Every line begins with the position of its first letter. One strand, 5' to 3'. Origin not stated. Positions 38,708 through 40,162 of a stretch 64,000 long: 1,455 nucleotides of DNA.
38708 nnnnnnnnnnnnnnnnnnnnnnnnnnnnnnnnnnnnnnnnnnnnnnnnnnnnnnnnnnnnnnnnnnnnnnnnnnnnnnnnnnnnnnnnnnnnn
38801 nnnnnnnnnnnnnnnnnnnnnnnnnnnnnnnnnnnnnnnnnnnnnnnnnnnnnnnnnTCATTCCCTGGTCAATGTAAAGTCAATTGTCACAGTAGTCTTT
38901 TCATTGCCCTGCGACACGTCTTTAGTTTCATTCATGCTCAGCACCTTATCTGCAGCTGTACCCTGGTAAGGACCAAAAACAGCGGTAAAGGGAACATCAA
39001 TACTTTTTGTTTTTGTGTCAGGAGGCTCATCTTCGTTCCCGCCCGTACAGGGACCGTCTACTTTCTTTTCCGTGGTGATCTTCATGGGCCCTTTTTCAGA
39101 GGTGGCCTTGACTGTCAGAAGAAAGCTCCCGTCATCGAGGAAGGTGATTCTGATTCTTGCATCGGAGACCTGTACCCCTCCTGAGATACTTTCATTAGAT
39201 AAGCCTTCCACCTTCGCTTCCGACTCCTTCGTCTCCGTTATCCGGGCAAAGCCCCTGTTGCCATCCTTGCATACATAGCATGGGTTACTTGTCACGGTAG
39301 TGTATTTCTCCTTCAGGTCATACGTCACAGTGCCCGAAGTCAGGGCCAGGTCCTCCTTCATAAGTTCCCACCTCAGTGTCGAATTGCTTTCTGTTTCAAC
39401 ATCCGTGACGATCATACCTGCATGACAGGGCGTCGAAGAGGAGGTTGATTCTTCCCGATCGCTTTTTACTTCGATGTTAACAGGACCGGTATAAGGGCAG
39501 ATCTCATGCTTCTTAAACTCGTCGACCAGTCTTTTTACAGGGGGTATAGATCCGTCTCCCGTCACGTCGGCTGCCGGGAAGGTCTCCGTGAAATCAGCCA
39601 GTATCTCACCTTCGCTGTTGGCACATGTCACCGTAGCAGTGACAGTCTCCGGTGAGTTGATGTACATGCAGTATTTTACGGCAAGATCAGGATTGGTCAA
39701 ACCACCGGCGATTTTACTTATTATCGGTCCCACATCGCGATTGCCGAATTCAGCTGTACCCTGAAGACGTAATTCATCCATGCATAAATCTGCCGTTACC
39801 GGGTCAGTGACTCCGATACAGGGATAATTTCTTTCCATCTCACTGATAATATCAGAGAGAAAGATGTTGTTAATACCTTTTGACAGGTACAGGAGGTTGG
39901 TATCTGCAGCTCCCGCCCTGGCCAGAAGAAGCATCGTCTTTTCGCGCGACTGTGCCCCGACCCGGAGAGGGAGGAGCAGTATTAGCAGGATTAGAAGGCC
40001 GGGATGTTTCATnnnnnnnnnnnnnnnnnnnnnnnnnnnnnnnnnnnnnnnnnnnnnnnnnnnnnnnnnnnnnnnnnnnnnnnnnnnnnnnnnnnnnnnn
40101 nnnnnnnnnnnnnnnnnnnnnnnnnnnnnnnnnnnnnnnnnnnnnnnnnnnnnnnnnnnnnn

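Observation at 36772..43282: Six-gene operon encoding only exported proteins (OmpA-type anchor, LRR protein, four orphans) with no pathway I can assign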

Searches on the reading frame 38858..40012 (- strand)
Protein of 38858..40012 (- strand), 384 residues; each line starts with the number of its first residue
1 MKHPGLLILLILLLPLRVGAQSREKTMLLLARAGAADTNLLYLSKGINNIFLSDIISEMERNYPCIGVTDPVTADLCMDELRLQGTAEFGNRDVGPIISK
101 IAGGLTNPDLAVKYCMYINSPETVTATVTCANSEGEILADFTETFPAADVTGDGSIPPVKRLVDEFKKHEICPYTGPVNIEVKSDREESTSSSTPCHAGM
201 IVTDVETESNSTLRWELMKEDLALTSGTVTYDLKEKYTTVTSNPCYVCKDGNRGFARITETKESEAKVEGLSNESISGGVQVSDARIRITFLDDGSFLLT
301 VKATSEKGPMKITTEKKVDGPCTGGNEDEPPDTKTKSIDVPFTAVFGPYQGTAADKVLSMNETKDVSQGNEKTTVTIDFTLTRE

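Call 3: search_protein_families(library=pfam, proteins=[window:38858-40012:-], max_evalue=1)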
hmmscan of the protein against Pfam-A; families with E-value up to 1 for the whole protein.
window:38858-40012:- (384 aa): 1 family
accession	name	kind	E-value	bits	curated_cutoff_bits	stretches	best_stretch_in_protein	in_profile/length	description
PF04833.20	COBRA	-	0.18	12.1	27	1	169-253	56-141/169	COBRA-like protein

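Call 4: search_protein_families(library=ncbifam, proteins=[window:38858-40012:-], max_evalue=1)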
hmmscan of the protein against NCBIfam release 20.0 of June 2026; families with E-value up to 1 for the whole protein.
window:38858-40012:- (384 aa): 0 families

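Call 5: search_protein_families(library=padloc, proteins=[window:38858-40012:-], max_evalue=1)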
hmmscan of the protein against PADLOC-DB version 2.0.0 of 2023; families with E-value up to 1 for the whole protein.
window:38858-40012:- (384 aa): 0 families

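Call 6: search_protein_families(library=phrogs, proteins=[window:38858-40012:-], max_evalue=1)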
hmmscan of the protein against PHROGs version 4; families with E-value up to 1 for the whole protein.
window:38858-40012:- (384 aa): 0 families

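Call 11: find_homologous_proteins(query=window:38858-40012:-)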
Query window:38858-40012:- (384 aa): 103 proteins with E <= 0.001 among 8000 candidates.
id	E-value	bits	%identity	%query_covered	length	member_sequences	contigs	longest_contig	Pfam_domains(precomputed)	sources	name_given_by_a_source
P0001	3.3e-212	722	92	93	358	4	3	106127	-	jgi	jgi:hypothetical protein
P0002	1.9e-185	634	72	100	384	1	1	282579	-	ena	-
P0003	1.0e-182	625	72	100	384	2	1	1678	-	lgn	-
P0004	1.8e-182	625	72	100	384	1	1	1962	-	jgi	jgi:hypothetical protein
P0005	1.1e-181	622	75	93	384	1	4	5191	-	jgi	jgi:hypothetical protein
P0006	1.5e-181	622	75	93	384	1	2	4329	-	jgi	jgi:hypothetical protein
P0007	3.0e-181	621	72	100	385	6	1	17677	-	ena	-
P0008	1.0e-179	616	75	93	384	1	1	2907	-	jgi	jgi:hypothetical protein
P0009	2.2e-179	614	71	100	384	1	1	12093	-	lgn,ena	-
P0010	1.5e-178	612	70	100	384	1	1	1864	-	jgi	jgi:hypothetical protein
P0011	4.0e-178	610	70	100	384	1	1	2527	-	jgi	jgi:hypothetical protein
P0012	7.9e-177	606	70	100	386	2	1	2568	-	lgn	-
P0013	4.7e-176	603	71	95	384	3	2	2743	-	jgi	-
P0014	4.7e-176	603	70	100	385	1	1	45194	-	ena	-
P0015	4.8e-175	600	70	98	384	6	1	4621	-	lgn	-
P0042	6.8e-166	570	66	100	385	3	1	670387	-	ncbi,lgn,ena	-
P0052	8.8e-98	346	44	99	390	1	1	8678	-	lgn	-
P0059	1.3e-82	296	43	98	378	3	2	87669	-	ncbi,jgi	jgi:hypothetical protein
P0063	5.7e-78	281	39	100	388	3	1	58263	-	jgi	jgi:hypothetical protein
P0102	9.6e-39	152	32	86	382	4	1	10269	-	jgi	-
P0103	2.8e-34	137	36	58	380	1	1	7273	-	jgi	jgi:hypothetical protein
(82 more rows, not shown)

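Call 14: find_encoding_contigs(protein=P0063, flank=10000, max_places=3)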
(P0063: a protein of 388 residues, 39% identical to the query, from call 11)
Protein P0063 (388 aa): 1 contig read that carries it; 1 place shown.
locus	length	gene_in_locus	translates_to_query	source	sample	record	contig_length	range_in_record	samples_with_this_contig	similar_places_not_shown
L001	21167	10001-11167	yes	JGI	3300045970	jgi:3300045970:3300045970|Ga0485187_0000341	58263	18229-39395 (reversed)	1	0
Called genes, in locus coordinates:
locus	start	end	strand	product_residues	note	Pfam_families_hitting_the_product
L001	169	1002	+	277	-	PF12799:LRR_4 (faint), PF13855:LRR_8 (weak), PF23598:LRR_14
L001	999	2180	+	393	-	-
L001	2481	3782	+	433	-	PF00691:OmpA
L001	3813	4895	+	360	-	-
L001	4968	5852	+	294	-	PF12799:LRR_4 (faint)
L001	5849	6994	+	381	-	-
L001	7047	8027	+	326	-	-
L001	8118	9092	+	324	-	-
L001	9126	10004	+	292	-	PF12799:LRR_4 (faint)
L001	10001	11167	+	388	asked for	-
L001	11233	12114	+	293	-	PF23598:LRR_14 (weak)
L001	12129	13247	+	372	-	-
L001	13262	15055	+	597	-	PF02369:Big_1 (weak)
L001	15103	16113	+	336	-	-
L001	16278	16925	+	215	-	-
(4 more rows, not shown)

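Call 15: find_encoding_contigs(protein=P0059, flank=10000, max_places=3)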
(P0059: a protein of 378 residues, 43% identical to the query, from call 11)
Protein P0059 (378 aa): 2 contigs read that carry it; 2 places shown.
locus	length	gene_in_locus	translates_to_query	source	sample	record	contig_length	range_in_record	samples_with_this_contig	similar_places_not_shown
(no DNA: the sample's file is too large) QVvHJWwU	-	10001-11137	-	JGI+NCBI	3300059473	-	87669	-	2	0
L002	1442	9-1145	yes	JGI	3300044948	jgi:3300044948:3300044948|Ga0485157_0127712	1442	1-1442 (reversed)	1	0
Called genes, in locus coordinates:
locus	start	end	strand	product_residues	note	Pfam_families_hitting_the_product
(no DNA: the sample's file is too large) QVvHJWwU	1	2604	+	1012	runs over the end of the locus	PF05140:ResB, PF01578:Cytochrom_C_asm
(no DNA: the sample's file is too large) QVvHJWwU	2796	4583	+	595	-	PF00501:AMP-binding, PF23562:AMP-binding_C_3 (weak)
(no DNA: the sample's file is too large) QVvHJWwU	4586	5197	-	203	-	-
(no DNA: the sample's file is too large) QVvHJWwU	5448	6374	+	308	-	PF05368:NmrA, PF13460:NAD_binding_10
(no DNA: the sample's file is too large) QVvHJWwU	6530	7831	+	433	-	PF00691:OmpA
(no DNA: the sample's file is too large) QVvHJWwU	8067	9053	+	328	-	-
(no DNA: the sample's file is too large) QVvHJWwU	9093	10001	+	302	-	PF23598:LRR_14 (weak)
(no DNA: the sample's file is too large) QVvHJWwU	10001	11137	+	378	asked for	-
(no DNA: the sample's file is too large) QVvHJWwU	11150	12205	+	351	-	-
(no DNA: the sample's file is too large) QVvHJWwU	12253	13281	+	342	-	-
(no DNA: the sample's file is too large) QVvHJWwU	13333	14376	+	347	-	-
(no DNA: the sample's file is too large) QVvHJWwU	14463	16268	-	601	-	PF00664:ABC_membrane, PF02463:SMC_N (weak), PF00005:ABC_tran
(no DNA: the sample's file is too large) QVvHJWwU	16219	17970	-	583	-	PF00664:ABC_membrane, PF00005:ABC_tran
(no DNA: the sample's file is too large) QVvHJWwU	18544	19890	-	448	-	PF00149:Metallophos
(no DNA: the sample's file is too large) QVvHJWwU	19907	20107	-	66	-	-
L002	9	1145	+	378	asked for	-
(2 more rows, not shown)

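Call 19: search_solved_structures(query=A1, max_evalue=10)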
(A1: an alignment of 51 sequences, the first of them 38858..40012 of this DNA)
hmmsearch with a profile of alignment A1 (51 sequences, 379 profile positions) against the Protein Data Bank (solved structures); distinct sequences matched with E-value up to 10: 1.
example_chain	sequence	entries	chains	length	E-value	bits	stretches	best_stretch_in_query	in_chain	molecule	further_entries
1qwj_A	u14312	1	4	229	1.6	10.5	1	34-87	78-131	cytidine monophospho-N-acetylneuraminic acid synthetase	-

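Call 22: find_encoding_contigs(protein=window:38858-40012:-, flank=10000, max_places=3)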
Protein window:38858-40012:- (384 aa): 1 contig read that carries it; 1 place shown.
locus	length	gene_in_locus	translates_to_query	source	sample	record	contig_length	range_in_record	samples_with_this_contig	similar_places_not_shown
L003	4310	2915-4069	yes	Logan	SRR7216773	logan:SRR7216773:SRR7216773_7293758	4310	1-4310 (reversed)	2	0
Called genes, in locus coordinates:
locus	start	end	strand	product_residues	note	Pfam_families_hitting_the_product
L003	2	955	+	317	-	?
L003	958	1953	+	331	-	-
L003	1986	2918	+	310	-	PF23598:LRR_14 (weak), PF12799:LRR_4 (faint)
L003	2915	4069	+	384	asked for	-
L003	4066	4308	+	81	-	?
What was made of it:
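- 40009..40974 (-): g3: exported protein with a conserved N-terminal segment, a Gly/Ser linker and a C-terminal LRR domain (~165-318). The start may instead be at Met12 (40941). The alternative start comes from the gene call on L003 (call 22).
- Checked: An independent gene call on an identical contig starts 11 codons later (310 aa, call 22).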

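Call 23: find_encoding_contigs(protein=P0102, flank=10000, max_places=3)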
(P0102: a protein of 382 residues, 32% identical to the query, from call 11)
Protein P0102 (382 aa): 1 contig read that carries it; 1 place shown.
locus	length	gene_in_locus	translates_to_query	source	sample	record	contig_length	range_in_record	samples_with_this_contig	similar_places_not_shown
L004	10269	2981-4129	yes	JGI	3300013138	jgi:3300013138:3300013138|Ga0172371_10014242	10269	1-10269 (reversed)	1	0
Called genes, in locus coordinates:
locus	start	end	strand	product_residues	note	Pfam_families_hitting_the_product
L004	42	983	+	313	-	-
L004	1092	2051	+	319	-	-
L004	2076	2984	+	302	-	PF23598:LRR_14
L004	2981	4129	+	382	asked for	-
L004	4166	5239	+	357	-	PF00691:OmpA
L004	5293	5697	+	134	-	-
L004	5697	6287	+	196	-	PF28474:DUF8412, PF13376:OmdA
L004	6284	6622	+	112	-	-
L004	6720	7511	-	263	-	PF03096:Ndr, PF03959:FSH1 (faint), PF12146:Hydrolase_4, PF00561:Abhydrolase_1, PF12697:Abhydrolase_6, PF08386:Abhydrolase_4 (weak)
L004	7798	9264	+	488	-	PF08323:Glyco_transf_5, PF00534:Glycos_transf_1, PF13692:Glyco_trans_1_4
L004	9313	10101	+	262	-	PF00561:Abhydrolase_1, PF12146:Hydrolase_4 (weak), PF12697:Abhydrolase_6, PF00326:Peptidase_S9 (weak)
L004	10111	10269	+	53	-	?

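Call 24: predict_structure(alignment_id=A1)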
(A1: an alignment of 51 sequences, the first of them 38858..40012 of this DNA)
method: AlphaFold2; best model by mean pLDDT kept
length: 384 residues; sequences in the alignment: 51
mean_pLDDT: 88.0   pTM: 0.73
mean pLDDT of the five models: 88.0, 88.0, 87.7, 87.6, 85.9
residues with pLDDT >= 90: 235; 70-90: 119; 50-70: 19; < 50: 11
segments of 3 or more residues with pLDDT < 50: 15-22
pLDDT, mean of each block of 10 residues (from residue 1): 53 44 78 93 93 93 89 91 89 88 88 96 96 92 93 88 92 93 94 88 93 95 89 95 85 86 94 77 88 94 93 90 71 92 94 90 92 96 87
secondary structure, 60 per line:
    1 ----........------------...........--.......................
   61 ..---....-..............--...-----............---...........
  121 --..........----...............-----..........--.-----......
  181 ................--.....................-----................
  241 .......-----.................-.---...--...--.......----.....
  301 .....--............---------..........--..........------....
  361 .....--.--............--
elements in order: H5-12 E25-35 H38-62 E66-69 H71-84 H95-106 E110-120 E123-132 E137-146 H147-151 H157-166 E175-196 E199-219 E225-247 E253-269 E275-277 E280-282 E285-291 E296-305 E308-319 E329-338 E341-350 E357-365 E371-382
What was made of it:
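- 38858..40012 (-): g4: exported two-domain protein. It has an N-terminal α/β domain (25-166, TolB-N-like) and a C-terminal long-strand β domain (175-382). Six Cys are invariant. It is translationally coupled to g3. AlphaFold2 pLDDT 88, pTM 0.73 (call 24).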

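Call 27: fold_search(model_id=the predicted structure, library=pdb)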
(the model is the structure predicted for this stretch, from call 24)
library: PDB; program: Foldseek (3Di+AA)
matches with E <= 10: 734; with E <= 0.001: 11
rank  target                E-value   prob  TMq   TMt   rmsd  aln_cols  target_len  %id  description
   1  2w8b_A                3.1e-05  0.98  0.23  0.22  24.0       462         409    9  Crystal structure of processed TolB in complex with Pal (released 2009-02-17)
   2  2w8b_B                1.3e-04  0.90  0.21  0.20  24.2       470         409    9  Crystal structure of processed TolB in complex with Pal (released 2009-02-17)
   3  2hqs_B                2.2e-04  0.91  0.22  0.21  24.2       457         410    8  Crystal structure of TolB/Pal complex (released 2007-04-03)
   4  3iax_A                2.3e-04  0.89  0.21  0.20  23.9       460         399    7  The crystal structure of the TolB box of Colicin A in complex with TolB reveals important differences in the recruitme (released 2009-10-13)
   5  4r40_A                2.6e-04  0.92  0.23  0.22  23.3       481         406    8  Crystal Structure of TolB/Pal complex from Yersinia pestis. (released 2014-09-03)
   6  2ivz_A                3.0e-04  0.93  0.20  0.19  24.3       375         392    9  Structure of TolB in complex with a peptide of the colicin E9 T- domain (released 2006-08-16)
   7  4jml_A                3.5e-04  0.96  0.22  0.22  24.4       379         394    6  Crystal structure of the TolB(P201C)-ColicinE9 TBE peptide(A33C) complex. (released 2013-07-17)
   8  2hqs_A                3.7e-04  0.82  0.21  0.20  24.3       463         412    8  Crystal structure of TolB/Pal complex (released 2007-04-03)
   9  2ivz_C                4.9e-04  0.85  0.19  0.19  24.4       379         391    8  Structure of TolB in complex with a peptide of the colicin E9 T- domain (released 2006-08-16)
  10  6pnv                  5.7e-04  0.80  0.20  0.19  26.1       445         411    7  1.42 Angstrom Resolution Crystal Structure of Translocation Protein TolB from Salmonella enterica (released 2019-07-17)
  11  9a2l_MODEL_1_A        7.1e-04  0.85  0.23  0.21  25.2       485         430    9  Model of E. coli TolB by in-cell photo-crosslinking MS and deep learning (released 2023-02-24)
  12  4r40_C                1.2e-03  0.84  0.21  0.20  24.8       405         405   10  Crystal Structure of TolB/Pal complex from Yersinia pestis. (released 2014-09-03)
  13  1c5k                  1.2e-03  0.72  0.20  0.19  25.6       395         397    9  THE STRUCTURE OF TOLB, AN ESSENTIAL COMPONENT OF THE TOL-DEPENDENT TRANSLOCATION SYSTEM AND ITS INTERACTIONS WITH THE TR (released 2000-12-06)
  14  1lsh_A                1.4e-03  0.69  0.17  0.08  26.9       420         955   10  LIPID-PROTEIN INTERACTIONS IN LIPOVITELLIN (released 2002-07-31)
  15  1crz                  2.0e-03  0.89  0.22  0.21  23.2       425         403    8  CRYSTAL STRUCTURE OF THE E. COLI TOLB PROTEIN (released 2000-08-16)
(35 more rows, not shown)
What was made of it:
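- On Tol-Pal system: TM-score to TolB is 0.19-0.23 (calls 24, 27).
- Closest known: Tol-Pal system. Same: TolB is the best Foldseek hit for g4 (call 27).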

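Call 36: find_encoding_contigs(protein=P0042, flank=10000, max_places=2)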
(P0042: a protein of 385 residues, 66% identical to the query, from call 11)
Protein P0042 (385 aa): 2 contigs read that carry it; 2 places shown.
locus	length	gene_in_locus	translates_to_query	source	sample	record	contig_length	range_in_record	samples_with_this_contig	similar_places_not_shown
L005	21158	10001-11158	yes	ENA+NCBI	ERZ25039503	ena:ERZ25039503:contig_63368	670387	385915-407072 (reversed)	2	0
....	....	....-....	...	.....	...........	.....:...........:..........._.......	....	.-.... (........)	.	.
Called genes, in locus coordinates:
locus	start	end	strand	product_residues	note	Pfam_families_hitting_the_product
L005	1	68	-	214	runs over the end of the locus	PF01712:dNK, PF02223:Thymidylate_kin (weak)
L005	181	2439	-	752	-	PF01138:RNase_PH, PF03725:RNase_PH_C, PF03726:PNPase, PF01138:RNase_PH, PF00013:KH_1, PF00575:S1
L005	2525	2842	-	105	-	PF00312:Ribosomal_S15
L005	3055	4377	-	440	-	PF11013:DUF2851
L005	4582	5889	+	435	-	PF00691:OmpA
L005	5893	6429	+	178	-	-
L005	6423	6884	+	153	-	-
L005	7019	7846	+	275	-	PF23598:LRR_14 (weak), PF12799:LRR_4 (faint)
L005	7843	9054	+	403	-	-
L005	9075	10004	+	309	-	PF12799:LRR_4 (faint), PF23598:LRR_14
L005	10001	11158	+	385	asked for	-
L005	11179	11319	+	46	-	-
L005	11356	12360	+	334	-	-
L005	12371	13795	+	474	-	-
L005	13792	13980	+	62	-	-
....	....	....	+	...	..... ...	-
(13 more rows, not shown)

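Call 37: find_encoding_contigs(protein=P0052, flank=10000, max_places=2)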
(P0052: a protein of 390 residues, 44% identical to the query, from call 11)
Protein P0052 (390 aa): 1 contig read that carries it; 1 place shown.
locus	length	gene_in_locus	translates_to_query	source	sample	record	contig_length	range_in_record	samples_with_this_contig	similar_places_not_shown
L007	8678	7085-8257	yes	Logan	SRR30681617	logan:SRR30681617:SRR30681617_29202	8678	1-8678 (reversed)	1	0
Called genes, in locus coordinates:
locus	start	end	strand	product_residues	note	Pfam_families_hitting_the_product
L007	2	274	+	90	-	?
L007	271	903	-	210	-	PF00072:Response_reg, PF00196:GerE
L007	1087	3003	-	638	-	PF17874:TPR_MalT (faint), PF07719:TPR_2 (faint), PF10516:SHNi-TPR (faint), PF13424:TPR_12, PF00515:TPR_1 (weak), PF13424:TPR_12 (weak), PF07730:HisKA_3, PF02518:HATPase_c, +3 more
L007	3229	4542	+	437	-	PF00691:OmpA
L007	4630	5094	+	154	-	-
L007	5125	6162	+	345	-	-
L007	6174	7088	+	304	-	PF23598:LRR_14 (weak), PF12799:LRR_4 (faint)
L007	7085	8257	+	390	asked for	-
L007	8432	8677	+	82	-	?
